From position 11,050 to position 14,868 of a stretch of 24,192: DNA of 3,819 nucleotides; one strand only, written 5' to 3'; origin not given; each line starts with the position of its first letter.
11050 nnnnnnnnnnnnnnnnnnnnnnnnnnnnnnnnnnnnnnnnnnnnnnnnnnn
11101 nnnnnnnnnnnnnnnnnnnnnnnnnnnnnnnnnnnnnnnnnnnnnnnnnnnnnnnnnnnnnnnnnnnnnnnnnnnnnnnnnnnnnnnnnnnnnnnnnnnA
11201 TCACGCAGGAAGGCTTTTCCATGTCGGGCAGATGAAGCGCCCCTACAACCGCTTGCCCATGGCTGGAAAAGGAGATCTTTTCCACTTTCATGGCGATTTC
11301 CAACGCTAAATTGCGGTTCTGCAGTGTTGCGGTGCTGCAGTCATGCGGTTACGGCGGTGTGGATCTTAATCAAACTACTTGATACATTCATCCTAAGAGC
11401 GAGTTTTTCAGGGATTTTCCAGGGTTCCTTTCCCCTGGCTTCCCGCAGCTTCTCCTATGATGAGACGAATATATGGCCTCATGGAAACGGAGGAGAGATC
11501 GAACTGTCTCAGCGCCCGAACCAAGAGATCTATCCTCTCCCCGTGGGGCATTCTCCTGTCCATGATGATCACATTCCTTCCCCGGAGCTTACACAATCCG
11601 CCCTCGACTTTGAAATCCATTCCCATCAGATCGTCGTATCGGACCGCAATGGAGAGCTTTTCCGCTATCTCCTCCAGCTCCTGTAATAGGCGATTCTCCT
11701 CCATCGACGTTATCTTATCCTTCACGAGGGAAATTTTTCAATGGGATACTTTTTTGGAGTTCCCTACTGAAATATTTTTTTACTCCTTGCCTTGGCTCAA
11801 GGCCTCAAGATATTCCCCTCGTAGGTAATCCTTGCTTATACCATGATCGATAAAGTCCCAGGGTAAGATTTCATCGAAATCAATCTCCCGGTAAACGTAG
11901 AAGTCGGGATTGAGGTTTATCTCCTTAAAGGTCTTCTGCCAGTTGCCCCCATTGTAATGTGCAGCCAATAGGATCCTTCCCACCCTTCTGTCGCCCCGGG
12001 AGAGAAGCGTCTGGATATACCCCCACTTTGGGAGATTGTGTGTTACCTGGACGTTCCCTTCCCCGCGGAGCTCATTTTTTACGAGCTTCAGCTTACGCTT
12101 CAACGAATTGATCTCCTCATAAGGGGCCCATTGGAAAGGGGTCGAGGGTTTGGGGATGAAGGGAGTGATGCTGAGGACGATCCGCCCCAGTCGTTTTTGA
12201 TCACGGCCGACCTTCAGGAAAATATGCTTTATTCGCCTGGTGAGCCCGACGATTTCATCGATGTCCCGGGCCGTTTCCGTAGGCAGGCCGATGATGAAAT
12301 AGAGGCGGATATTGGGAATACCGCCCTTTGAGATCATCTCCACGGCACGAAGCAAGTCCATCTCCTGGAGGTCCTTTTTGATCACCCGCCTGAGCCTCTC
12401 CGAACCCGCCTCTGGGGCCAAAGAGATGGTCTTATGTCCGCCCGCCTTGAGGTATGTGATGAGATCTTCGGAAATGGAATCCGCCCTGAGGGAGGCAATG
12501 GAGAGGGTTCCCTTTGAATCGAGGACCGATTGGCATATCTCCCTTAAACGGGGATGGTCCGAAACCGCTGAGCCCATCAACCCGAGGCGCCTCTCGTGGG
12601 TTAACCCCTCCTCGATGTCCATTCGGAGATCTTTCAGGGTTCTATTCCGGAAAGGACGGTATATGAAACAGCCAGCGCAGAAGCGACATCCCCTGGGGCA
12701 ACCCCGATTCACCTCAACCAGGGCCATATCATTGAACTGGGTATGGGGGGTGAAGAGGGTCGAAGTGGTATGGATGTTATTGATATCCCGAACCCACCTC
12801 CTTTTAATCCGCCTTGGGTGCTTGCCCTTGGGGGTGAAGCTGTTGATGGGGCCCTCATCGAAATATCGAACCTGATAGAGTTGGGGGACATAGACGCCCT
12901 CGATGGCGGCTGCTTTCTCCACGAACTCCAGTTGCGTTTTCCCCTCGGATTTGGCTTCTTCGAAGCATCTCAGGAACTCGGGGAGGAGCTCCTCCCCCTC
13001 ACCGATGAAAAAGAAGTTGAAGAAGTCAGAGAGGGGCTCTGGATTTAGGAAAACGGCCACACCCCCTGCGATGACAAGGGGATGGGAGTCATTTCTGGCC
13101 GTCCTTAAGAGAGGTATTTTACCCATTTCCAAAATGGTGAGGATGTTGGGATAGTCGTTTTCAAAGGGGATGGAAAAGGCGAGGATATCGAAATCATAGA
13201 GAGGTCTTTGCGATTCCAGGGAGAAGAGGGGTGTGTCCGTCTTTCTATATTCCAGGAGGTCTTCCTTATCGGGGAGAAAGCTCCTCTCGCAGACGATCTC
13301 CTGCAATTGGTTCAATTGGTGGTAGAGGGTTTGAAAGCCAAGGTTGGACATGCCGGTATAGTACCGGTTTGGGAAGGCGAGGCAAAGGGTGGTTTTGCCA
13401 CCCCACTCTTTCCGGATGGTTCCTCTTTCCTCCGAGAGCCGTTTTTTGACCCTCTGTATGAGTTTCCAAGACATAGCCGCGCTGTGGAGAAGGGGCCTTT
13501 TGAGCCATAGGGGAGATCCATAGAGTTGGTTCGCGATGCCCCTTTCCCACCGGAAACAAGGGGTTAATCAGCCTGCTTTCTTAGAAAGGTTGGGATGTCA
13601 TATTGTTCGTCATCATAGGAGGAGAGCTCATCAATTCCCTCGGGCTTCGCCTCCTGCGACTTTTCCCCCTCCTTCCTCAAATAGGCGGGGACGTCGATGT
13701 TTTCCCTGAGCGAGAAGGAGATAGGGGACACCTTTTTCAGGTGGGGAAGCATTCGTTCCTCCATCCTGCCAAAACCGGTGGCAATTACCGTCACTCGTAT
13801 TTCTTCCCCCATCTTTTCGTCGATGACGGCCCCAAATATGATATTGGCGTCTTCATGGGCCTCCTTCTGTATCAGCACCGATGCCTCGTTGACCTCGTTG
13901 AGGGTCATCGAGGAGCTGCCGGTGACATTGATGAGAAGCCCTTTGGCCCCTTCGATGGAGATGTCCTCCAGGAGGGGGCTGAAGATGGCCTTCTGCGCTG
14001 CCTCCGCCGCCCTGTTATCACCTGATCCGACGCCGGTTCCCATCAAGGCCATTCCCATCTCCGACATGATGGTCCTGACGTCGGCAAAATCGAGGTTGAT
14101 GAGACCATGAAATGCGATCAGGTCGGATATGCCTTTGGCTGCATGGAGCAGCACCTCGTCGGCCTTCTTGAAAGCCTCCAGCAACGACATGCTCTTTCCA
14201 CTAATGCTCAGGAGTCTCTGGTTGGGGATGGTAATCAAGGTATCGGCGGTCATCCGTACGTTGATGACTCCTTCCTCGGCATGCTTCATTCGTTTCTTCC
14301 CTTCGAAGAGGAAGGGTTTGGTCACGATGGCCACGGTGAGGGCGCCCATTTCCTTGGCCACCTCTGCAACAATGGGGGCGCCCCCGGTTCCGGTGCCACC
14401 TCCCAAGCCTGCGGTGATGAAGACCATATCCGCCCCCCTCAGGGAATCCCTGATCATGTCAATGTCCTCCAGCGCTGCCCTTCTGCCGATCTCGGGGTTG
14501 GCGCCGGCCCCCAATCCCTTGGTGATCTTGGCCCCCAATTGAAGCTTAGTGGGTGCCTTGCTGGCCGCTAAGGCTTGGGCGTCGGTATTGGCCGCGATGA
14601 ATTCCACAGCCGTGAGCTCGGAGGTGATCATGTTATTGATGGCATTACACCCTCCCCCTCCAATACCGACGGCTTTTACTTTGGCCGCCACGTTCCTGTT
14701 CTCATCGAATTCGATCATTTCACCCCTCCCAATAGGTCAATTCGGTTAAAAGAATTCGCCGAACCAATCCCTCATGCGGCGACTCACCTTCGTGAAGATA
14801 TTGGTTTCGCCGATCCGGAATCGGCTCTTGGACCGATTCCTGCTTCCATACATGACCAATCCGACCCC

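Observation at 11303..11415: Second, inverted, internally deleted copy of the murD-ftsW element; the upstream gene again stops inside the TIR-like motif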

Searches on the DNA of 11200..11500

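Call 56: search_rna_families(source=window, start=11200, end=11500, threshold=evalue, max_evalue=1)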
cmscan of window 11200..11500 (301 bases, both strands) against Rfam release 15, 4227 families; matches with E-value up to 1: 0.
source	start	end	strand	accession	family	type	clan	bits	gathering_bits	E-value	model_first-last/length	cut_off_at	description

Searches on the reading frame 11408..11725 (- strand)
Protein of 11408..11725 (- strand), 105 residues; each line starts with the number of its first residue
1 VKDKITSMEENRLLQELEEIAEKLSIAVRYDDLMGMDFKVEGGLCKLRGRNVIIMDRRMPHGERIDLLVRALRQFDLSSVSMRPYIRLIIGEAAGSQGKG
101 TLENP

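Call 10: search_protein_families(library=pfam, proteins=[window:11408-11725:-])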
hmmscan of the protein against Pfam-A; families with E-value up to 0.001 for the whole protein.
window:11408-11725:- (105 aa): 0 families

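Call 26: find_homologous_proteins(query=window:11408-11725:-)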
Query window:11408-11725:- (105 aa): 62 proteins with E <= 0.001 among 68 candidates.
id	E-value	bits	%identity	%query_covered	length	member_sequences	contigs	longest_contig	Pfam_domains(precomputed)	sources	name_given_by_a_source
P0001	2.6e-55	202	99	93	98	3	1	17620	-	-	-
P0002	2.1e-48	180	95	88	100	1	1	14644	-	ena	-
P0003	7.4e-48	179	93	88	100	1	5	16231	-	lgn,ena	-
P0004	1.2e-45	171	81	99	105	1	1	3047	-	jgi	jgi:hypothetical protein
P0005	2.3e-45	171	79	100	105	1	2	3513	-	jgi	jgi:hypothetical protein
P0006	7.0e-44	166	84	93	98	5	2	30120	-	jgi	jgi:hypothetical protein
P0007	1.3e-43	165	85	93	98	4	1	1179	-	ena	-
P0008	1.3e-43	165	82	93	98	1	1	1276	-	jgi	jgi:hypothetical protein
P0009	9.0e-43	162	81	92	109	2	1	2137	-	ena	-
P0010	2.0e-41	158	78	92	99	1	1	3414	-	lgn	-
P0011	3.5e-41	157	79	94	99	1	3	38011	-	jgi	jgi:hypothetical protein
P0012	6.1e-41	156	83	88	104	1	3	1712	-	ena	-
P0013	7.8e-41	156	85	88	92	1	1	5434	-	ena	-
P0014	8.4e-41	156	77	92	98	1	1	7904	-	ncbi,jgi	jgi:hypothetical protein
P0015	1.1e-40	156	78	95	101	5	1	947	-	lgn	-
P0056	1.4e-34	136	72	91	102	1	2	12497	-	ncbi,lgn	-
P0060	1.3e-32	130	69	89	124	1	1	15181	-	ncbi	-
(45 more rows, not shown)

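Call 28: find_encoding_contigs(protein=P0056, flank=1500, max_places=2)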
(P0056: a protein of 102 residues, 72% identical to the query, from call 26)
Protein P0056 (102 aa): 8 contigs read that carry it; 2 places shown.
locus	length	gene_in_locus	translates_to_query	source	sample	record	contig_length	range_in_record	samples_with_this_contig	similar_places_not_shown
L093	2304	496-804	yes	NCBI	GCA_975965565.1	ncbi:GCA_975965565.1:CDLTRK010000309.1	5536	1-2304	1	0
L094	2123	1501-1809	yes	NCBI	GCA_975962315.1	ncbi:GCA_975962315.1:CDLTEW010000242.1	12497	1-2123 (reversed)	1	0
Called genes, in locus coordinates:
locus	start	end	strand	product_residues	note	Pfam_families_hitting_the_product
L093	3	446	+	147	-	?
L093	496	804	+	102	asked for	-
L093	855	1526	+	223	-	PF20434:BD-FAE (faint), PF00561:Abhydrolase_1, PF02129:Peptidase_S15 (weak), PF12146:Hydrolase_4, PF20408:Abhydrolase_11 (faint), PF00326:Peptidase_S9, PF01738:DLH (weak), PF05728:UPF0227 (weak), +1 more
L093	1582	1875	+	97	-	-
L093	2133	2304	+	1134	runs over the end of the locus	?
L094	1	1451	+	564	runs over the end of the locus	PF19864:Radical_SAM_N2, PF04055:Radical_SAM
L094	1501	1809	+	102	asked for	-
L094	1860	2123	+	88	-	?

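Call 29: find_encoding_contigs(protein=P0011, flank=1500, max_places=2)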
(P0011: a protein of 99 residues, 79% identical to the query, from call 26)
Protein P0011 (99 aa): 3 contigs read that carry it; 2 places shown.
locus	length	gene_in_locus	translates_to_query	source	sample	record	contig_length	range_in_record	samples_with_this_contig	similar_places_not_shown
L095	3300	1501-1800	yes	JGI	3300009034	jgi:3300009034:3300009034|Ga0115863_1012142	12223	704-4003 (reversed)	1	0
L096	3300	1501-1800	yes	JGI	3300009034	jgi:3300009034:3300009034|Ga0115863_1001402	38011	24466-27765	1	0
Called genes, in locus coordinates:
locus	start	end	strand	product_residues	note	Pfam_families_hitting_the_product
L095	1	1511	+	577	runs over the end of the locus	PF19864:Radical_SAM_N2, PF04055:Radical_SAM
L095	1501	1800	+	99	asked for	-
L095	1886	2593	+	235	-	PF02129:Peptidase_S15 (weak), PF20434:BD-FAE (weak), PF00561:Abhydrolase_1 (weak), PF12146:Hydrolase_4, PF12697:Abhydrolase_6 (faint), PF20408:Abhydrolase_11 (faint), PF00326:Peptidase_S9, PF08840:BAAT_C (weak)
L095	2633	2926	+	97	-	-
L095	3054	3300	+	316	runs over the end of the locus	?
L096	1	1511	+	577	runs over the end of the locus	PF19864:Radical_SAM_N2, PF04055:Radical_SAM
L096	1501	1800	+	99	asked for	-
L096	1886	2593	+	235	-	PF02129:Peptidase_S15 (weak), PF20434:BD-FAE (weak), PF00561:Abhydrolase_1 (weak), PF12146:Hydrolase_4, PF12697:Abhydrolase_6 (weak), PF20408:Abhydrolase_11 (faint), PF00326:Peptidase_S9, PF08840:BAAT_C (weak)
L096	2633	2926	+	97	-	-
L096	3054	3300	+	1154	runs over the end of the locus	PF17757:UvrB_inter, PF02559:CarD_TRCF_RID, PF00270:DEAD, PF04851:ResIII, PF22590:Cas3-like_C_2 (faint), PF00271:Helicase_C, PF03461:TRCF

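Call 30: find_encoding_contigs(protein=P0060, flank=1500, max_places=2)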
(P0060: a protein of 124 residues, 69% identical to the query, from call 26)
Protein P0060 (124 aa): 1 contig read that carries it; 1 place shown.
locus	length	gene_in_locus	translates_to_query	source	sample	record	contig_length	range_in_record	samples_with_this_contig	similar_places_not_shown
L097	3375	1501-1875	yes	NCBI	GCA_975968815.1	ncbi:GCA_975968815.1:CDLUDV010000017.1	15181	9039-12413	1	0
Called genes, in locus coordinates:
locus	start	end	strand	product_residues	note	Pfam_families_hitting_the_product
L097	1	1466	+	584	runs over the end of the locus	PF19864:Radical_SAM_N2, PF04055:Radical_SAM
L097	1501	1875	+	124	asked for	-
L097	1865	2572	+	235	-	PF05448:AXE1 (faint), PF02129:Peptidase_S15, PF20434:BD-FAE (faint), PF00561:Abhydrolase_1, PF12146:Hydrolase_4, PF12697:Abhydrolase_6 (weak), PF20408:Abhydrolase_11 (weak), PF00326:Peptidase_S9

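Call 31: find_encoding_contigs(protein=P0002, flank=1500, max_places=2)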
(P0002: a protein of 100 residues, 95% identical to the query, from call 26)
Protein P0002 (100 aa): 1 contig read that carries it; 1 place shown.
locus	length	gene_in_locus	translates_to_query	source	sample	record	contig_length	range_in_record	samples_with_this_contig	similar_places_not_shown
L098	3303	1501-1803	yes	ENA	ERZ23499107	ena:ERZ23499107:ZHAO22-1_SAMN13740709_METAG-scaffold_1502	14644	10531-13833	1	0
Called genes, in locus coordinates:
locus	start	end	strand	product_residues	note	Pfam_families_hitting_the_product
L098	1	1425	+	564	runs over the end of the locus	PF19864:Radical_SAM_N2, PF04055:Radical_SAM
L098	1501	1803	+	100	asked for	-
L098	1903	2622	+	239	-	PF02129:Peptidase_S15 (weak), PF20434:BD-FAE (weak), PF12146:Hydrolase_4, PF00561:Abhydrolase_1 (weak), PF12697:Abhydrolase_6 (weak), PF00326:Peptidase_S9, PF05728:UPF0227 (weak), PF08840:BAAT_C (weak), +1 more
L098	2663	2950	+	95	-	-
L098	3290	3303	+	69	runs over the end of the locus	PF10047:DUF2281 (weak)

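Call 58: search_protein_families(library=ncbifam, proteins=[window:11408-11704:-], max_evalue=0.01)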
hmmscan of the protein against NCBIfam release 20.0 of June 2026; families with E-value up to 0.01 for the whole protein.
window:11408-11704:- (98 aa): 0 families

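Call 67: predict_structure(alignment_id=A2)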
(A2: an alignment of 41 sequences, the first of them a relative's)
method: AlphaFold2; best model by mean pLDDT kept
length: 98 residues; sequences in the alignment: 41
mean_pLDDT: 78.2   pTM: 0.69
mean pLDDT of the five models: 78.2, 78.0, 77.7, 74.6, 74.3
residues with pLDDT >= 90: 31; 70-90: 42; 50-70: 10; < 50: 15
segments of 3 or more residues with pLDDT < 50: 29-31, 87-98
pLDDT, mean of each block of 10 residues (from residue 1): 89 93 70 70 88 89 90 86 61 39
secondary structure, 60 per line:
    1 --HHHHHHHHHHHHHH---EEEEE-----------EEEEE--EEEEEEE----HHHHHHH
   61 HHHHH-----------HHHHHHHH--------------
elements in order: H3-16 E20-24 E36-40 E43-49 H54-65 H77-84

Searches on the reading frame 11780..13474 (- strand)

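Call 10: search_protein_families(library=pfam, proteins=[window:11780-13474:-])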
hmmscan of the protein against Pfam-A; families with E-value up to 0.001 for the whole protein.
window:11780-13474:- (564 aa): 2 families
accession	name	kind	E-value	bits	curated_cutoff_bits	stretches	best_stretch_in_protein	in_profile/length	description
PF19864.5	Radical_SAM_N2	-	1.8e-55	187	29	1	46-197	1-151/151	Radical SAM proteins, N-terminal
PF04055.27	Radical_SAM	-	2.1e-15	57.7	29.5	1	254-409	2-163/166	Radical SAM superfamily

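Call 58: search_protein_families(library=ncbifam, proteins=[window:11780-13474:-], max_evalue=0.01)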
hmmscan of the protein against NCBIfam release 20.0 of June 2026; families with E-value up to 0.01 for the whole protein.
window:11780-13474:- (564 aa): 19 families
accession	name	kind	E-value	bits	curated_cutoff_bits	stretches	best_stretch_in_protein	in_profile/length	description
TIGR03960.1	rSAM_fuse_unch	hypoth_equivalog_domain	3.2e-141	471.8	462.3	1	7-559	8-580/605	TIGR03960 family B12-binding radical SAM protein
TIGR04013.1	B12_SAM_MJ_1487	hypoth_equivalog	3.4e-18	65.7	251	3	329-460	247-366/382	TIGR04013 family B12-binding domain/radical SAM domain-containing protein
NF050148.1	rSAM_ApyD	equivalog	1.2e-12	47.1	750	1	249-411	198-362/645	RiPP biosynthesis radical SAM protein ApyD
TIGR04072.2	rSAM_ladder_B12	equivalog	6e-12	44.9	360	1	233-409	163-343/443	lipid biosynthesis B12-binding/radical SAM protein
TIGR04385.1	B12_rSAM_cofa1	equivalog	3.7e-11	42.9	450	1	251-441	196-386/438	B12 lower ligand biosynthesis radical SAM protein BzaD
TIGR04014.1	B12_SAM_MJ_0865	equivalog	8.2e-11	41.3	360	1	252-411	162-332/434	methyl-coenzyme M reductase glutamine C-methyltransferase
TIGR04190.1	B12_SAM_Ta0216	equivalog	8.9e-11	41.1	500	1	341-446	320-422/554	TIGR04190 family B12-binding domain/radical SAM domain protein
TIGR02026.1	BchE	equivalog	2e-09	36.8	481.35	1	250-408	194-358/497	magnesium-protoporphyrin IX monomethyl ester anaerobic oxidative cyclase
TIGR04479.1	bcpD_PhpK_rSAM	subfamily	7.1e-08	31.2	600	1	231-416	223-410/504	PhpK family radical SAM P-methyltransferase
TIGR03994.1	rSAM_HemZ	equivalog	1.9e-06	27.3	321.4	1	327-407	178-258/401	coproporphyrinogen dehydrogenase HemZ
TIGR03471.1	HpnJ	equivalog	5.5e-06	25.5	577.6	1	255-417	202-367/472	hopanoid biosynthesis associated radical SAM protein HpnJ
TIGR01579.1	MiaB-like-C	equivalog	7e-06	25.5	357.05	1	235-417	125-320/416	tRNA (N(6)-L-threonylcarbamoyladenosine(37)-C(2))-methylthiotransferase MtaB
TIGR00089.1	TIGR00089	subfamily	1.5e-05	24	251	1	232-418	123-321/429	MiaB/RimO family radical SAM methylthiotransferase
NF006066.0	PRK08207.2-5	equivalog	4.1e-05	22.4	1117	1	322-415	281-374/518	coproporphyrinogen III oxidase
NF006060.0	PRK08207.1-3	equivalog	8.3e-05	21.5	653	1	328-408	247-327/477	coproporphyrinogen III oxidase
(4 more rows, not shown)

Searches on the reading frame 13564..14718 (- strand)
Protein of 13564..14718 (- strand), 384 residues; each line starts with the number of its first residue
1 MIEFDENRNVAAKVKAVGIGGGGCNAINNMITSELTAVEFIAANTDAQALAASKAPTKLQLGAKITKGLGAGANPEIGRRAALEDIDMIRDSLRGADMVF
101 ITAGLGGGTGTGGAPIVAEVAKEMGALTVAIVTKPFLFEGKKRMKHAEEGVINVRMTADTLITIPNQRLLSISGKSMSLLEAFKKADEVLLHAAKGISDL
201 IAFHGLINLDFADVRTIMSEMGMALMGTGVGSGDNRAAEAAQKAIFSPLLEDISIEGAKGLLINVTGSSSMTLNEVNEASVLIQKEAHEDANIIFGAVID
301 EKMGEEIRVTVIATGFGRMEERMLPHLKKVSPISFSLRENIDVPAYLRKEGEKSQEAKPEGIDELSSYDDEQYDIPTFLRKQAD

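Call 10: search_protein_families(library=pfam, proteins=[window:13564-14718:-])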
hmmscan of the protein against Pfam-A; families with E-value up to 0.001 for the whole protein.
window:13564-14718:- (384 aa): 2 families
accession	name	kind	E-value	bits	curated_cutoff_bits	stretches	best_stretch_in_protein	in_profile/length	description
PF00091.31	Tubulin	-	7.2e-48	163.8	33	1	13-173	1-189/190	Tubulin/FtsZ family, GTPase domain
PF12327.13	FtsZ_C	-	9.3e-35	119.3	27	1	222-316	1-94/95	FtsZ family, C-terminal domain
